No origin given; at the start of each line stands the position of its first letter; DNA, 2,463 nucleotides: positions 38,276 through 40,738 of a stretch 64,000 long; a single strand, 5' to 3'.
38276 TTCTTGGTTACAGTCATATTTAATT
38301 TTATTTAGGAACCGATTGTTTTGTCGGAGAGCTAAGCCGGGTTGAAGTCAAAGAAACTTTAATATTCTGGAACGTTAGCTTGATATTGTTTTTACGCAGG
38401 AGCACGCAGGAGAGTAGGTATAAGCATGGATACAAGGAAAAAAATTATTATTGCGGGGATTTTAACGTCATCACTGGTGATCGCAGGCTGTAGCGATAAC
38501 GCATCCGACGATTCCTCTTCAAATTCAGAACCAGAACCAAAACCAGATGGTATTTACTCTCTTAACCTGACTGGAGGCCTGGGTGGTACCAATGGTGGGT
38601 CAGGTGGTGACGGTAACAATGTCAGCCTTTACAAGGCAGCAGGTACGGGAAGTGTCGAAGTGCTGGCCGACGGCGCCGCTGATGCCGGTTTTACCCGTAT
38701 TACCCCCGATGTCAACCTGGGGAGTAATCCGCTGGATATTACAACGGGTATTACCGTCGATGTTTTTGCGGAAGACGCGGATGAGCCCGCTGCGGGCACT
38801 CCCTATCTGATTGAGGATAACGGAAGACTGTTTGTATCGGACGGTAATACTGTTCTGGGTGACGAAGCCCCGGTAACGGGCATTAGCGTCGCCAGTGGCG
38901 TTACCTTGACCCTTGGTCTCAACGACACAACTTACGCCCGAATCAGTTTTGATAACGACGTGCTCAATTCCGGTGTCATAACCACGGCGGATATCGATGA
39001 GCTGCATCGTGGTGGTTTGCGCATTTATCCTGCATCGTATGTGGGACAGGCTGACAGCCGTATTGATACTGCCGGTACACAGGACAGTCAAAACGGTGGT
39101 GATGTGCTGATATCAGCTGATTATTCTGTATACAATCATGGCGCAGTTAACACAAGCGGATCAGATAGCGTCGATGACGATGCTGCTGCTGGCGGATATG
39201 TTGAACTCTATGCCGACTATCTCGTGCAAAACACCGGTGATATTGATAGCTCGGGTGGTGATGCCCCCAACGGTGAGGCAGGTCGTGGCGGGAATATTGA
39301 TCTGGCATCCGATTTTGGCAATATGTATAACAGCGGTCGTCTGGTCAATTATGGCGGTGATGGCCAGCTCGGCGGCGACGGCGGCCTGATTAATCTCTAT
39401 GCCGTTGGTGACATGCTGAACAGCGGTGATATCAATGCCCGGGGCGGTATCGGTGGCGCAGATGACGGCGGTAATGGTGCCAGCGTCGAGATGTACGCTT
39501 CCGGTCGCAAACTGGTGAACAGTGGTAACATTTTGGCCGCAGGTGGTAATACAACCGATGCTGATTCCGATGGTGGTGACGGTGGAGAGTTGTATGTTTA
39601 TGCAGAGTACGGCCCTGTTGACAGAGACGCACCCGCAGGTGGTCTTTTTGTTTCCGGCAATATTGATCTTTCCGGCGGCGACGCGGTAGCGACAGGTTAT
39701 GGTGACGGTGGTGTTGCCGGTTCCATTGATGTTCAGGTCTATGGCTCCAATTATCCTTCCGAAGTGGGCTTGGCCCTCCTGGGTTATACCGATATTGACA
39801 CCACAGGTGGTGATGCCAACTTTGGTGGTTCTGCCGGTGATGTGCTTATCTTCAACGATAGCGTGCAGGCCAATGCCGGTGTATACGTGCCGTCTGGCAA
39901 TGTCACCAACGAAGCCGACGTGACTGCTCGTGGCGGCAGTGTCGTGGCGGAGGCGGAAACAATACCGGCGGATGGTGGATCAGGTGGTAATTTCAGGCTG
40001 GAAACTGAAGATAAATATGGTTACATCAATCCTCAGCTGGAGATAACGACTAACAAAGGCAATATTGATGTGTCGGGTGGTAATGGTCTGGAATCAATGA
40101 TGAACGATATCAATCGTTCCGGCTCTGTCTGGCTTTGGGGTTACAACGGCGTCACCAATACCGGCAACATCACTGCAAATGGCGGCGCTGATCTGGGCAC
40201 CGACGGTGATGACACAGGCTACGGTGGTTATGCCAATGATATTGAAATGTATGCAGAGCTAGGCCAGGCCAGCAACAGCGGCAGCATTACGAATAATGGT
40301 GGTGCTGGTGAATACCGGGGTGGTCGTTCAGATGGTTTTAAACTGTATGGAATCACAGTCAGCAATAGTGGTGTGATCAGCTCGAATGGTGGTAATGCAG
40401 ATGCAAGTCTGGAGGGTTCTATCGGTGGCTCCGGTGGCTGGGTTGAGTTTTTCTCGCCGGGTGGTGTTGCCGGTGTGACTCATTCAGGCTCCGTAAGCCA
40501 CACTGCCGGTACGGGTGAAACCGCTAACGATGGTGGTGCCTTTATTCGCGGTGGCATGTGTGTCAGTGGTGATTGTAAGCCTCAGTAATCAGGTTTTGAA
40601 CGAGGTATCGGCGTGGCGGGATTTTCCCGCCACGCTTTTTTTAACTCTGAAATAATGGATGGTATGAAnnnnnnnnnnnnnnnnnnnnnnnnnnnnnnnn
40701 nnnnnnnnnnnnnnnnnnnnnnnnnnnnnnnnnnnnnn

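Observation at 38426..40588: Lipoprotein with a periodic NSG-x-I ... GG ... GGxGG-x-I-x-LYA repeat (possible new beta-solenoid repeat type)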

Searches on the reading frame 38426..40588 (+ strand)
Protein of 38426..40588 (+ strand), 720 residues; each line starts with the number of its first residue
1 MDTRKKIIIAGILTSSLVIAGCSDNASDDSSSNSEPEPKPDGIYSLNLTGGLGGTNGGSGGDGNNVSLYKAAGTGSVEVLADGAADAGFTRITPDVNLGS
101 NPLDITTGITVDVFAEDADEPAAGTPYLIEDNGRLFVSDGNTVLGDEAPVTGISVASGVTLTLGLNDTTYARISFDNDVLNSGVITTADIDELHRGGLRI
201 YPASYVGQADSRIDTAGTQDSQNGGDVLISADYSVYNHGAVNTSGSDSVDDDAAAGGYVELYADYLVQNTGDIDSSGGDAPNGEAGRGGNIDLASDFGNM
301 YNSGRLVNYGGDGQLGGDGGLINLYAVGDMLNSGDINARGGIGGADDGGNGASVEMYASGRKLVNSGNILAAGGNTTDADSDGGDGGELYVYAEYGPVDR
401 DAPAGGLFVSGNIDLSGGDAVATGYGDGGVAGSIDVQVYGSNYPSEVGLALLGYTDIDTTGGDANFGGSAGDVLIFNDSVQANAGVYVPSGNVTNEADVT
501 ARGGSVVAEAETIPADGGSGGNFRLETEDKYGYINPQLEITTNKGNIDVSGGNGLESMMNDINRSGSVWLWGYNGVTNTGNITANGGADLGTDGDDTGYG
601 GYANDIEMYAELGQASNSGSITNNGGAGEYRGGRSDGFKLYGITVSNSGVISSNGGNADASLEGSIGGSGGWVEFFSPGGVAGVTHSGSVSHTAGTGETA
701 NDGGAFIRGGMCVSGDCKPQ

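Call 3: search_protein_families(library=pfam, proteins=[window:38426-40588:+], max_evalue=10)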
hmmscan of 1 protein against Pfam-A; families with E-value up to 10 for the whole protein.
window:38426-40588:+ (720 aa): 0 families
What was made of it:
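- On RTX (repeats-in-toxin) proteins: No Pfam hit at E<=10 (call 3).
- On Chlamydial Pmp / type V autotransporter: No Pfam hit (call 3). No Autotransporter Pfam hit (call 3).
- On PE-PGRS: No PE Pfam hit (call 3).
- Closest known: Two-partner-secretion / filamentous-haemagglutinin-type beta-helices. Different: No TPS domain and no Fil_haemagg or Haemagg_act Pfam hit (call 3).
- Closest known: Chlamydial Pmp / autotransporter passenger domains. Different: There is no Chlam_PMP hit and no C-terminal autotransporter barrel (call 3).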

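Call 4: search_protein_families(library=ncbifam, proteins=[window:38426-40588:+], max_evalue=10)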
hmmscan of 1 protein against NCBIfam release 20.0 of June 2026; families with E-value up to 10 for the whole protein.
window:38426-40588:+ (720 aa): 0 families

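Call 5: search_solved_structures(query=window:38426-40588:+, max_evalue=10, show_alignments=2)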
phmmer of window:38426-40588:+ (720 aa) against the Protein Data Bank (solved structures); distinct sequences matched with E-value up to 10: 0.

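Call 6: find_homologous_proteins(query=window:38426-40588:+, max_evalue=0.001)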
Query window:38426-40588:+ (720 aa): 198 proteins with E <= 0.001 among 8000 candidates; the best 120 are listed.
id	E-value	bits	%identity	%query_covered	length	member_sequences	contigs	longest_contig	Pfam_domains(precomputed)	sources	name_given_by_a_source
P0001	0.0e+0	1488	97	100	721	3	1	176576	-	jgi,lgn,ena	-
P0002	0.0e+0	1335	88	100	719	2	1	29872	-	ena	-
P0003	0.0e+0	1312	86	100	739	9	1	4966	-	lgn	-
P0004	0.0e+0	1234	82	100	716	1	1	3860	-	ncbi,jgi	-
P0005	0.0e+0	1228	83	100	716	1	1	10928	-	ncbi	-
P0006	0.0e+0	1216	89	89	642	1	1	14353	-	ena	-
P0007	0.0e+0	1131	75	100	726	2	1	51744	-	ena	-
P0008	0.0e+0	1116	74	100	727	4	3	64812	-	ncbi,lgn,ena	-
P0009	0.0e+0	1050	73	98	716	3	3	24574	-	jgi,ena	-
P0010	2.8e-254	864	63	99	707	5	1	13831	-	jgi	-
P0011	2.0e-223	763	55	99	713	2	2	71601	-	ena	-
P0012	6.2e-223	761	57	91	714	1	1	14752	-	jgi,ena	-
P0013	1.1e-206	707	54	99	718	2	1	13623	-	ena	-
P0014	6.7e-189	648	53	91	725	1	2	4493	-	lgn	-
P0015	3.2e-182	626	50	100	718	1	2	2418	-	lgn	-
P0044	1.1e-114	403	40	99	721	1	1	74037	-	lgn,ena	-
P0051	7.8e-103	364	40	90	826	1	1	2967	PF17963.8,PF17892.8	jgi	jgi:hypothetical protein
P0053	2.7e-100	355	39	87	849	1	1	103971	-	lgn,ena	-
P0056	1.0e-93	334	38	88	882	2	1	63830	-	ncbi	-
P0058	2.8e-91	326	38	90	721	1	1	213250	-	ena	-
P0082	2.1e-54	204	34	95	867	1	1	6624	PF23657.2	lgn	-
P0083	2.2e-49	187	29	100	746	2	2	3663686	-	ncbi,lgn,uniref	ncbi:hypothetical protein [Bermanella sp. R86510]|uniref:hypothetical protein n=1 Tax=unclassified B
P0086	1.3e-47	181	31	95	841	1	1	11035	PF23657.2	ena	-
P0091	1.6e-45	174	32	51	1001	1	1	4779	-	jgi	jgi:hypothetical protein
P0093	4.2e-43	166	32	83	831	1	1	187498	-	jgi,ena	-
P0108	2.7e-37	147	27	47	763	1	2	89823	PF23657.2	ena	-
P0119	3.9e-34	137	30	95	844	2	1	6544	PF23657.2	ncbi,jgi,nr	ncbi:MAG: hypothetical protein JRI25_08605 [Deltaproteobacteria bacterium]|nr:hypothetical protein [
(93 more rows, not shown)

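Call 8: search_protein_families(library=pfam, proteins=[P0082, P0086, P0108, P0119, P0051, P0083, P0056, P0053], max_evalue=0.01)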
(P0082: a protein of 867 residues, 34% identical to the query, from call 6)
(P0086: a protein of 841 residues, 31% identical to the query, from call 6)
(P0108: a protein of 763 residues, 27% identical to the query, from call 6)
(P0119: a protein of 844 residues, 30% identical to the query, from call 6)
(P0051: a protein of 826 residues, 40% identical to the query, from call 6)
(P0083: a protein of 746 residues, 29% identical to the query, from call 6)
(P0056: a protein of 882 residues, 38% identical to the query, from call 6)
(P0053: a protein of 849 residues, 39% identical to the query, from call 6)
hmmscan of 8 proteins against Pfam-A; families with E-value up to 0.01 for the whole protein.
P0082 (867 aa): 1 family
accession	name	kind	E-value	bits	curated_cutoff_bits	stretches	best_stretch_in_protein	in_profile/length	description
PF23657.1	DUF7151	-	4.9e-25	87.7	27.2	2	35-80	1-46/46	Domain of unknown function (DUF7151)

P0086 (841 aa): 1 family
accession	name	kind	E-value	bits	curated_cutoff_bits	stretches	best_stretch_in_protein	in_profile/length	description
PF23657.1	DUF7151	-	3.2e-20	72.2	27.2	2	34-78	2-46/46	Domain of unknown function (DUF7151)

P0108 (763 aa): 1 family
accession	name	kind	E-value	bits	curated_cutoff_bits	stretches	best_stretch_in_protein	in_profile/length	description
PF23657.1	DUF7151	-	3.2e-09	37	27.2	1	32-69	9-46/46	Domain of unknown function (DUF7151)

P0119 (844 aa): 1 family
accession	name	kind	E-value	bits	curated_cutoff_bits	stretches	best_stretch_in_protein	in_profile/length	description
PF23657.1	DUF7151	-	1.2e-21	76.8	27.2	2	29-73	2-46/46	Domain of unknown function (DUF7151)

P0051 (826 aa): 2 families
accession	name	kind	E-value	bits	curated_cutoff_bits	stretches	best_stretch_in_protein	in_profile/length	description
PF17963.7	Big_9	-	3.2e-10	41.2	23.6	1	39-125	3-89/89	Bacterial Ig domain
PF17892.7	Cadherin_5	-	8.4e-08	32.4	26.5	1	61-127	33-98/98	Cadherin-like domain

P0083 (746 aa): 0 families

P0056 (882 aa): 0 families

P0053 (849 aa): 0 families

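Call 18: find_encoding_contigs(protein=P0011, flank=6000, max_places=2)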
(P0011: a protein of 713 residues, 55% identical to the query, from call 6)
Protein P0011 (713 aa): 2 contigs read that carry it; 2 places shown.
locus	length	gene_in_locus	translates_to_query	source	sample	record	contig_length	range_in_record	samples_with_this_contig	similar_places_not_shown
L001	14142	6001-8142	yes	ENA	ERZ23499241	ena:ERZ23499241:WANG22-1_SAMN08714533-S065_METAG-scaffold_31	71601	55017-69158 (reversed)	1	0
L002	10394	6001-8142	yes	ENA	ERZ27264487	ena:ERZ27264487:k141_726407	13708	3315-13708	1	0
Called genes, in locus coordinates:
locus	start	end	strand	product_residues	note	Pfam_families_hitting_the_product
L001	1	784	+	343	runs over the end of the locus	PF00989:PAS (weak), PF08448:PAS_4 (faint), PF13426:PAS_9, PF00512:HisKA, PF02518:HATPase_c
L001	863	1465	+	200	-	PF00440:TetR_N, PF17935:TetR_C_27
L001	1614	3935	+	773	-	PF03176:MMPL, PF12349:Sterol-sensing, PF03176:MMPL, PF00873:ACR_tran (weak)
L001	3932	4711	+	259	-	PF07044:DUF1329 (weak), PF17131:TP_0789-like, PF07044:DUF1329 (weak)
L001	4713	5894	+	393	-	-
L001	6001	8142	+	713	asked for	-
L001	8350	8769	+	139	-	-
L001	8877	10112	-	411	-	PF04187:Cofac_haem_bdg, PF13180:PDZ_2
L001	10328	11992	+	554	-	PF00497:SBP_bac_3, PF00512:HisKA, PF02518:HATPase_c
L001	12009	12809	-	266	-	PF01026:TatD_DNase, PF01979:Amidohydro_1 (faint)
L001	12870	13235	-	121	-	PF07238:PilZ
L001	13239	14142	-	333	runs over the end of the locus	PF13177:DNA_pol3_delta2, PF00004:AAA (faint), PF09115:DNApol3-delta_C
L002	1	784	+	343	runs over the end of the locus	PF00989:PAS (weak), PF08448:PAS_4 (faint), PF13426:PAS_9, PF00512:HisKA, PF02518:HATPase_c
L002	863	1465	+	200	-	PF00440:TetR_N, PF17935:TetR_C_27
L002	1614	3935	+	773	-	PF03176:MMPL, PF12349:Sterol-sensing, PF03176:MMPL, PF00873:ACR_tran (weak)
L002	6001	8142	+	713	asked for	-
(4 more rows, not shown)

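Call 19: find_encoding_contigs(protein=P0044, flank=6000, max_places=2)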
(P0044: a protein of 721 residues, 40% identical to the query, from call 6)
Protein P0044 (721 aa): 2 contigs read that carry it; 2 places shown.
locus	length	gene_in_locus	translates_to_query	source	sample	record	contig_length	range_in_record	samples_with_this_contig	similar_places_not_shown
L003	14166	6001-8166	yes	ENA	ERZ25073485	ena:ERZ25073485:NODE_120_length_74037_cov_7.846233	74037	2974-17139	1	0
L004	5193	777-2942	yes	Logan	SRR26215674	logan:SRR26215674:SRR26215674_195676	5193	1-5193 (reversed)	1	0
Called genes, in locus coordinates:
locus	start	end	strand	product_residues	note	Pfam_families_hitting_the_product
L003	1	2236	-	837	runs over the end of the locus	PF08206:OB_RNB, PF17876:CSD2, PF00773:RNB, PF00575:S1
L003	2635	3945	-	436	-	PF13657:Couple_hipA, PF07804:HipA_C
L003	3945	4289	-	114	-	PF13560:HTH_31 (faint), PF01381:HTH_3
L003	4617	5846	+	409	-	PF13692:Glyco_trans_1_4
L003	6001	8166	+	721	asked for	-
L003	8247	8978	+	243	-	-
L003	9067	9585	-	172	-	PF10469:AKAP7_NLS (weak), PF02834:LigT_PEase (weak), PF13563:2_5_RNA_ligase2 (weak)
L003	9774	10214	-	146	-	PF13682:CZB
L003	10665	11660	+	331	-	-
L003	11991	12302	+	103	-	-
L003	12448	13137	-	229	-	PF00023:Ank (faint), PF13606:Ank_3 (faint), PF12796:Ank_2, PF13637:Ank_4 (weak), PF13857:Ank_5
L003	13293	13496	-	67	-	-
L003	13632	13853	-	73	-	-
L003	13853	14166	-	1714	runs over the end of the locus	PF00691:OmpA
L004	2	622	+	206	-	?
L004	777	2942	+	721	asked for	-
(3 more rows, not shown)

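Call 20: find_encoding_contigs(protein=P0083, flank=6000, max_places=2)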
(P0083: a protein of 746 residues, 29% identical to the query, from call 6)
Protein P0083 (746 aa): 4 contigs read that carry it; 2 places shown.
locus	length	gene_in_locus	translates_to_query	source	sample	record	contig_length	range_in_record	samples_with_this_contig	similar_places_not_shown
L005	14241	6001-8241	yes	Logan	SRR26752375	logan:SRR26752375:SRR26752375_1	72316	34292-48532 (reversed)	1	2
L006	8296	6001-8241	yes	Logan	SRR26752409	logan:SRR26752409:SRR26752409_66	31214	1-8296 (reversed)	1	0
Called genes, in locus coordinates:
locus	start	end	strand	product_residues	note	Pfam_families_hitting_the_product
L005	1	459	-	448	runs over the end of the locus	PF18914:DUF5666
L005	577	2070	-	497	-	PF00082:Peptidase_S8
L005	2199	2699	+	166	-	PF04542:Sigma70_r2, PF22029:PhyR_sigma2, PF08281:Sigma70_r4_2, PF04545:Sigma70_r4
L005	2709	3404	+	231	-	-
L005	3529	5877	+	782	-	PF10102:DUF2341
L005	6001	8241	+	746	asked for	-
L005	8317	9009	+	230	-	-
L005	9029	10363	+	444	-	-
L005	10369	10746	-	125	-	-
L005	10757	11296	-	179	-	PF00034:Cytochrom_C, PF13442:Cytochrome_CBB3 (weak)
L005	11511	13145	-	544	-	PF00672:HAMP, PF00015:MCPsignal, PF07238:PilZ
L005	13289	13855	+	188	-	PF12915:DUF3833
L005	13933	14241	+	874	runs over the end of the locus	PF00133:tRNA-synt_1, PF09334:tRNA-synt_1g, PF13603:tRNA-synt_1_2, PF00133:tRNA-synt_1, PF08264:Anticodon_1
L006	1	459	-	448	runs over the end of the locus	PF18914:DUF5666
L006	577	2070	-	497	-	PF00082:Peptidase_S8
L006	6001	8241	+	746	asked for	-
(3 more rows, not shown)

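Call 22: predict_structure(alignment_id=A1)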
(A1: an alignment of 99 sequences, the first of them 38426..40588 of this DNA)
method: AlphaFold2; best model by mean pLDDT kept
length: 720 residues; sequences in the alignment: 99
mean_pLDDT: 92.9   pTM: 0.90
mean pLDDT of the five models: 92.9, 92.8, 92.7, 92.6, 92.7
residues with pLDDT >= 90: 634; 70-90: 30; 50-70: 23; < 50: 33
segments of 3 or more residues with pLDDT < 50: 1-31
pLDDT, mean of each block of 10 residues (from residue 1): 32 36 40 53 89 97 98 94 96 97 98 96 98 97 95 98 97 98 98 98 98 98 98 98 98 98 98 98 98 96 98 98 96 98 98 95 96 98 98 75 79 98 97 95 80 98 98 96 86 98 94 95 97 94 99 96 97 98 98 95 98 98 98 98 98 98 98 97 98 97 95 84
secondary structure, 60 per line:
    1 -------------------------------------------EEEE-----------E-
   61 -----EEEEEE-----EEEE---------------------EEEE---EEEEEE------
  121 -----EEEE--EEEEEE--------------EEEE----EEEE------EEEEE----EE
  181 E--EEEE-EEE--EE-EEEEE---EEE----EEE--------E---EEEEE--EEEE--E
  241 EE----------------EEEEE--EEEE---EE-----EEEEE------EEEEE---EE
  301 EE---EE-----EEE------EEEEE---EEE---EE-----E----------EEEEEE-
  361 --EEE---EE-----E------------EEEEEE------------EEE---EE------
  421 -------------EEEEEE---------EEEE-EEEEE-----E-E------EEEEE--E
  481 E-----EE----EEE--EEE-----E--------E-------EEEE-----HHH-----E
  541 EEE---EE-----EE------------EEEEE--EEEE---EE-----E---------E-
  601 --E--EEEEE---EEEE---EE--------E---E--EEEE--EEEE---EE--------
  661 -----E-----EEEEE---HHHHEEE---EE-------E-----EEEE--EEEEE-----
elements in order (helices of 4 or more, strands of 3 or more residues): E44-47 E66-71 E77-80 E102-105 E109-114 E126-129 E132-137 E152-155 E160-163 E170-174 E179-181 E184-187 E189-191 E197-201 E205-207 E212-214 E227-231 E234-237 E240-242 E259-263 E266-269 E280-284 E291-295 E299-302 E313-315 E322-326 E330-332 E354-359 E363-365 E389-394 E407-409 E434-439 E449-452 E454-458 E473-477 E493-495 E498-500 E523-526 E540-543 E568-572 E575-578 E606-610 E614-617 E638-641 E644-647 E672-676 H680-683 E684-686 E705-708 E711-715
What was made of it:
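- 38492..38545 (+): Disordered S/D/P/E-rich tether (aa 23-40). pLDDT is below 50 for aa 1-31 and about 40-53 for the blocks up to aa 40 (call 22).
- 38651..38956 (+): Conserved non-repeat all-beta segment (aa 76-177). It has the highest non-glycine conservation in the protein. DSSP shows strands (call 22).
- A beta-helix architecture is predicted (call 22). Non-repeat segments are also predicted confidently (call 22).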

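Call 25: fold_search(model_id=the predicted structure, library=pdb)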
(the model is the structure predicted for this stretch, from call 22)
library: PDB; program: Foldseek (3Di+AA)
matches with E <= 10: 82; with E <= 0.001: 0
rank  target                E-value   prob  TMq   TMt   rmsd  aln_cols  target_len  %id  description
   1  3gq7                  1.3e-01  0.04  0.11  0.13  19.2       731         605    9  Crystal Structure of the Bacteriophage Phi29 Gene Product 12 N-terminal Fragment (released 2009-05-26)
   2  7usl_C                1.4e-01  0.03  0.09  0.09  24.1       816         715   10  Integrin alphaM/beta2 ectodomain in complex with adenylate cyclase toxin RTX751 and M1F5 Fab (released 2022-08-17)
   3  3suc                  2.4e-01  0.04  0.13  0.12  20.6       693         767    9  Crystal structure of the pre-mature bacteriophage phi29 gene product 12 (released 2011-08-03)
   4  4ojp_C                2.5e-01  0.08  0.19  0.18  17.3       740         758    9  Crystal Structure of Putative Tailspike Protein (TSP1, orf210) from Escherichia coli O157:H7 Bacteriohage CBA120 in Co (released 2014-03-26)
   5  8vbb_A                3.0e-01  0.06  0.19  0.16  23.5       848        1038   13  The secreted adhesin EtpA of Enterotoxigenic Escherichia coli in complex with the mouse mAb 1G05 (released 2024-09-04)
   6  5uyt_A                3.9e-01  0.02  0.08  0.11  26.9       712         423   10  Crystal structure of ice binding protein from an Antarctic bacterium Flavobacteriaceae (released 2017-10-25)
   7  4oj5_B                4.3e-01  0.07  0.18  0.18  16.9       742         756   10  Crystal Structure of a Putative Tailspike Protein (TSP1, orf210) from Escherichia coli O157:H7 Bacteriohage CBA120 (released 2014-03-26)
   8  3gq8                  4.7e-01  0.03  0.14  0.16  20.6       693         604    9  Crystal Structure of the Bacteriophage phi29 gene product 12 N-terminal fragment in complex with 2-(N-cyclohexylamino)et (released 2009-05-26)
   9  7jjv_A                5.2e-01  0.06  0.08  0.24  12.6       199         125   16  Crystal waters on the nine polyproline type II helical bundle springtail antifreeze protein from Granisotoma rainieri  (released 2021-01-27)
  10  8cpk_A                5.5e-01  0.10  0.18  0.29  16.5       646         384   12  Crystal structure of EtpA secretion domain from Enterotoxigenic Escherichia coli (released 2024-01-10)
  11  3lyc_A                6.1e-01  0.09  0.13  0.27  12.9       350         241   10  Crystal structure of Putative pectinase (YP_001304412.1) from Parabacteroides distasonis ATCC 8503 at 2.30 A resolutio (released 2010-03-16)
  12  4ygu_B                7.4e-01  0.08  0.09  0.27  13.8       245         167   12  Crystal structure of a putative adhesin (BACEGG_01763) from Bacteroides eggerthii DSM 20697 at 2.20 A resolution (released 2015-03-11)
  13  3jx8_D                8.2e-01  0.04  0.10  0.20  19.5       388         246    8  Crystal structure of Putative lipid binding protein (YP_001304415.1) from Parabacteroides distasonis ATCC 8503 at 2.16 (released 2009-11-10)
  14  4rt6_A                8.6e-01  0.03  0.15  0.14  22.4       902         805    9  Structure of a complex between hemopexin and hemopexin binding protein (released 2016-05-18)
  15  3p4g_C                9.5e-01  0.04  0.12  0.20  15.2       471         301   11  X-ray crystal structure of a hyperactive, Ca2+-dependent, beta-helical antifreeze protein from an Antarctic bacterium (released 2011-04-27)
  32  3p4g_D                2.8e+00  0.01  0.11  0.17  15.4       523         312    9  X-ray crystal structure of a hyperactive, Ca2+-dependent, beta-helical antifreeze protein from an Antarctic bacterium (released 2011-04-27)
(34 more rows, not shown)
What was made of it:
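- On Pectate-lyase-like right-handed beta-helix (Pfam clan Pec_lyase-like, PbH1): The best Foldseek PDB hit has E 0.13 and TM is at most 0.29 (call 25).
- Closest known: Right-handed parallel beta-helix proteins. Same: These proteins dominate the weak Foldseek hits (call 25).
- Closest known: Two-partner-secretion / filamentous-haemagglutinin-type beta-helices. Same: EtpA, HMW1 and HxuA appear among the weak Foldseek hits (call 25).
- Closest known: DUF4097 'toastrack' putative adhesins. Same: They recur among the weak Foldseek hits (call 25).
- All weak Foldseek hits are beta-helices: tailspikes, EtpA/HMW1/HxuA, DUF4097 adhesin-like proteins, MpAFP and pectate lyases (call 25). Weak Foldseek hits include pectate lyases, polygalacturonases, a PL6 alginate lyase and phage tailspike depolymerases (call 25). 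Weak Foldseek hits to MpAFP (3p4g) and a Flavobacteriaceae ice-binding protein (5uyt) (call 25).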

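Call 29: search_solved_structures(query=A1, max_evalue=10, show_alignments=2)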
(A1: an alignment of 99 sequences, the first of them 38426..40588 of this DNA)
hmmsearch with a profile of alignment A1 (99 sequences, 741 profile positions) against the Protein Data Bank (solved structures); distinct sequences matched with E-value up to 10: 3.
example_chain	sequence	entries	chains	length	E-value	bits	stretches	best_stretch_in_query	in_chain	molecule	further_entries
4r9f_A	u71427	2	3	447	0.27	12.6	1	18-75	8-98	MBP1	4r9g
5a8u_A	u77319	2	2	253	0.32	12.3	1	295-375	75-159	POLYHEDRIN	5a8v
8cpk_A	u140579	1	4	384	4.1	8.7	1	216-396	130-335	EtpA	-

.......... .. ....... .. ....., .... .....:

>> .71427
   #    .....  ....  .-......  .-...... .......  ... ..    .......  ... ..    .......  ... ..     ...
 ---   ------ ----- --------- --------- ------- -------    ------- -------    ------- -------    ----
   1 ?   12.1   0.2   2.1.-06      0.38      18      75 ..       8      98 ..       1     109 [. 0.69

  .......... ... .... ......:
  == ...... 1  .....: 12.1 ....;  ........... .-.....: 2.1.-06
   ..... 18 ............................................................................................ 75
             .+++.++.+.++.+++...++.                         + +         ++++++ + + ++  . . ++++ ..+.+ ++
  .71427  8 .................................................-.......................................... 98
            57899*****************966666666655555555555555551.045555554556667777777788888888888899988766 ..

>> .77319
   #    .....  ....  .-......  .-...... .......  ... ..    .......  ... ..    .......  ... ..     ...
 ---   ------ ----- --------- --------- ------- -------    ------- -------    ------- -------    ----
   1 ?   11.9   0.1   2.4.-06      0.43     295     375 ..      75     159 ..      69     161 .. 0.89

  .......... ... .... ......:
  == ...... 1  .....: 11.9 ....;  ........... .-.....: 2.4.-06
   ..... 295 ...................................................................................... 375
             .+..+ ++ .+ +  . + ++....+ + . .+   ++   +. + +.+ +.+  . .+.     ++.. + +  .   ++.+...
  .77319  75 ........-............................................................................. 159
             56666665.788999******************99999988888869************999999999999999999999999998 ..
